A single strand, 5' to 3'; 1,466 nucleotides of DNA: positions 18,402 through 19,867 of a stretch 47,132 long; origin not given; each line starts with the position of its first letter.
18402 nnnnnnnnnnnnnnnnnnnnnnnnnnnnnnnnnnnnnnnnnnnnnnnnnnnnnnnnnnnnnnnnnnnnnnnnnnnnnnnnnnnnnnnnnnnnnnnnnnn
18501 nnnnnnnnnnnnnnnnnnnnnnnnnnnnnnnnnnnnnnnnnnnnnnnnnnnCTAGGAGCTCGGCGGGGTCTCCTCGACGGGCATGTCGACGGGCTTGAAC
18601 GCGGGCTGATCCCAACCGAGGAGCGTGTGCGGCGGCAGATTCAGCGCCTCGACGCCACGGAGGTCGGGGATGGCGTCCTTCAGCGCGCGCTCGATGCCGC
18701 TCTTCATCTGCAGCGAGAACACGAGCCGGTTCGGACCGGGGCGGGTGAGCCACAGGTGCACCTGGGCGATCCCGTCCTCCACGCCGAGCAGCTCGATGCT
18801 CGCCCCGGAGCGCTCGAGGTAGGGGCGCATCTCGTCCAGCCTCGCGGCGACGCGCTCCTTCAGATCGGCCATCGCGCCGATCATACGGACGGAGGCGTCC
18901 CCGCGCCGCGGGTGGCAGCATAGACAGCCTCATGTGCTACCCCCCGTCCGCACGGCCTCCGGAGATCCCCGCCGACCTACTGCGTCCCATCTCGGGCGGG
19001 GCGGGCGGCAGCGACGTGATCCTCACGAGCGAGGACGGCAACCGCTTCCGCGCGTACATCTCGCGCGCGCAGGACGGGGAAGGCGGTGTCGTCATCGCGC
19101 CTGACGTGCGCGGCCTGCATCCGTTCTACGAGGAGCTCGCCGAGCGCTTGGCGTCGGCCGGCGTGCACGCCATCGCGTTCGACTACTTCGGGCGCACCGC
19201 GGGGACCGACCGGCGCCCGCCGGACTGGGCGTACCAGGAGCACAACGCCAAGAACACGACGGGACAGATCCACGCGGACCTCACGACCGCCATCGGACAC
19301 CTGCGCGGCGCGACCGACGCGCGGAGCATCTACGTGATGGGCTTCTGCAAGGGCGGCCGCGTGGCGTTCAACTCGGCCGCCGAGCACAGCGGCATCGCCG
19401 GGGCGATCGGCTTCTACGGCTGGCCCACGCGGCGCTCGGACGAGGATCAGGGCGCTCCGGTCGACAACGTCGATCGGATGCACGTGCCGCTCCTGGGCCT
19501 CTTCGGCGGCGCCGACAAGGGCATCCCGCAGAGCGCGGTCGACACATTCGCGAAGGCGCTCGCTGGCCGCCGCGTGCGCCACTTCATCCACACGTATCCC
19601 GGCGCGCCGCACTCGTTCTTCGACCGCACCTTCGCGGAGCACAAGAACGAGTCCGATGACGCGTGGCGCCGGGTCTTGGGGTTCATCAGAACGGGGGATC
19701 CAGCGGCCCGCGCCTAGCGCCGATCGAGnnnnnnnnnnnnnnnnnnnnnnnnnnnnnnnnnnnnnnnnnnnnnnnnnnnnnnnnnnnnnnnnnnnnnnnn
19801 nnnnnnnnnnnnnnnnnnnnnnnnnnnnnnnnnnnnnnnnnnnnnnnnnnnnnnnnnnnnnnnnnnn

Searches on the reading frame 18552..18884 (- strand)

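Call 54: search_protein_families(library=pfam, proteins=[window:18552-18884:-], max_evalue=0.001)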
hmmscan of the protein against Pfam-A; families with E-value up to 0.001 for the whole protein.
window:18552-18884:- (110 aa): 1 family
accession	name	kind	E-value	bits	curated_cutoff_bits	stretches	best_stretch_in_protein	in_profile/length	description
PF01106.22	NifU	-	6.2e-09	36.3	27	1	14-79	3-67/67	NifU-like domain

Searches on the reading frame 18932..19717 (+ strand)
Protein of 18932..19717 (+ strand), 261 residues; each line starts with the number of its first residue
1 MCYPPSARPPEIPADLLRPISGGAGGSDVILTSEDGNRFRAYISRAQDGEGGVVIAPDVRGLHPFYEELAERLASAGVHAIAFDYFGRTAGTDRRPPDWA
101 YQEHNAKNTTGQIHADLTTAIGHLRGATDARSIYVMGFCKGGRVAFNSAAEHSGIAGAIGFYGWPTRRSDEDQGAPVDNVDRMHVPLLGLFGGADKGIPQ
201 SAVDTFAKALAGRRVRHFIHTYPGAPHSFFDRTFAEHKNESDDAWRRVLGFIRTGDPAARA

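Call 54: search_protein_families(library=pfam, proteins=[window:18932-19717:+], max_evalue=0.001)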
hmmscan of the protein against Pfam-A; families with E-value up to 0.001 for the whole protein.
window:18932-19717:+ (261 aa): 7 families
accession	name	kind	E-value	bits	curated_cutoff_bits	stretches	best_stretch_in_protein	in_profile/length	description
PF01738.24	DLH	-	5.5e-36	124.6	21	1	39-253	1-214/217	Dienelactone hydrolase family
PF12146.15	Hydrolase_4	-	7.5e-10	38.9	27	1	65-159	19-105/239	Serine aminopeptidase, S33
PF20408.4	Abhydrolase_11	-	6.8e-08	32.9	27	1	63-238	17-176/193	Alpha/beta hydrolase domain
PF00326.27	Peptidase_S9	-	5.3e-05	23.2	22.6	0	161-245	116-205/213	Prolyl oligopeptidase family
PF02230.22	Abhydrolase_2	-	5.6e-05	23.5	23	1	102-235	79-207/217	Phospholipase/Carboxylesterase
PF00561.26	Abhydrolase_1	-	0.00013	22.1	25.8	1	61-152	12-90/245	alpha/beta hydrolase fold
PF12740.14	PETase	-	0.00083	19.3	28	0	45-169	49-163/263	PET hydrolase-like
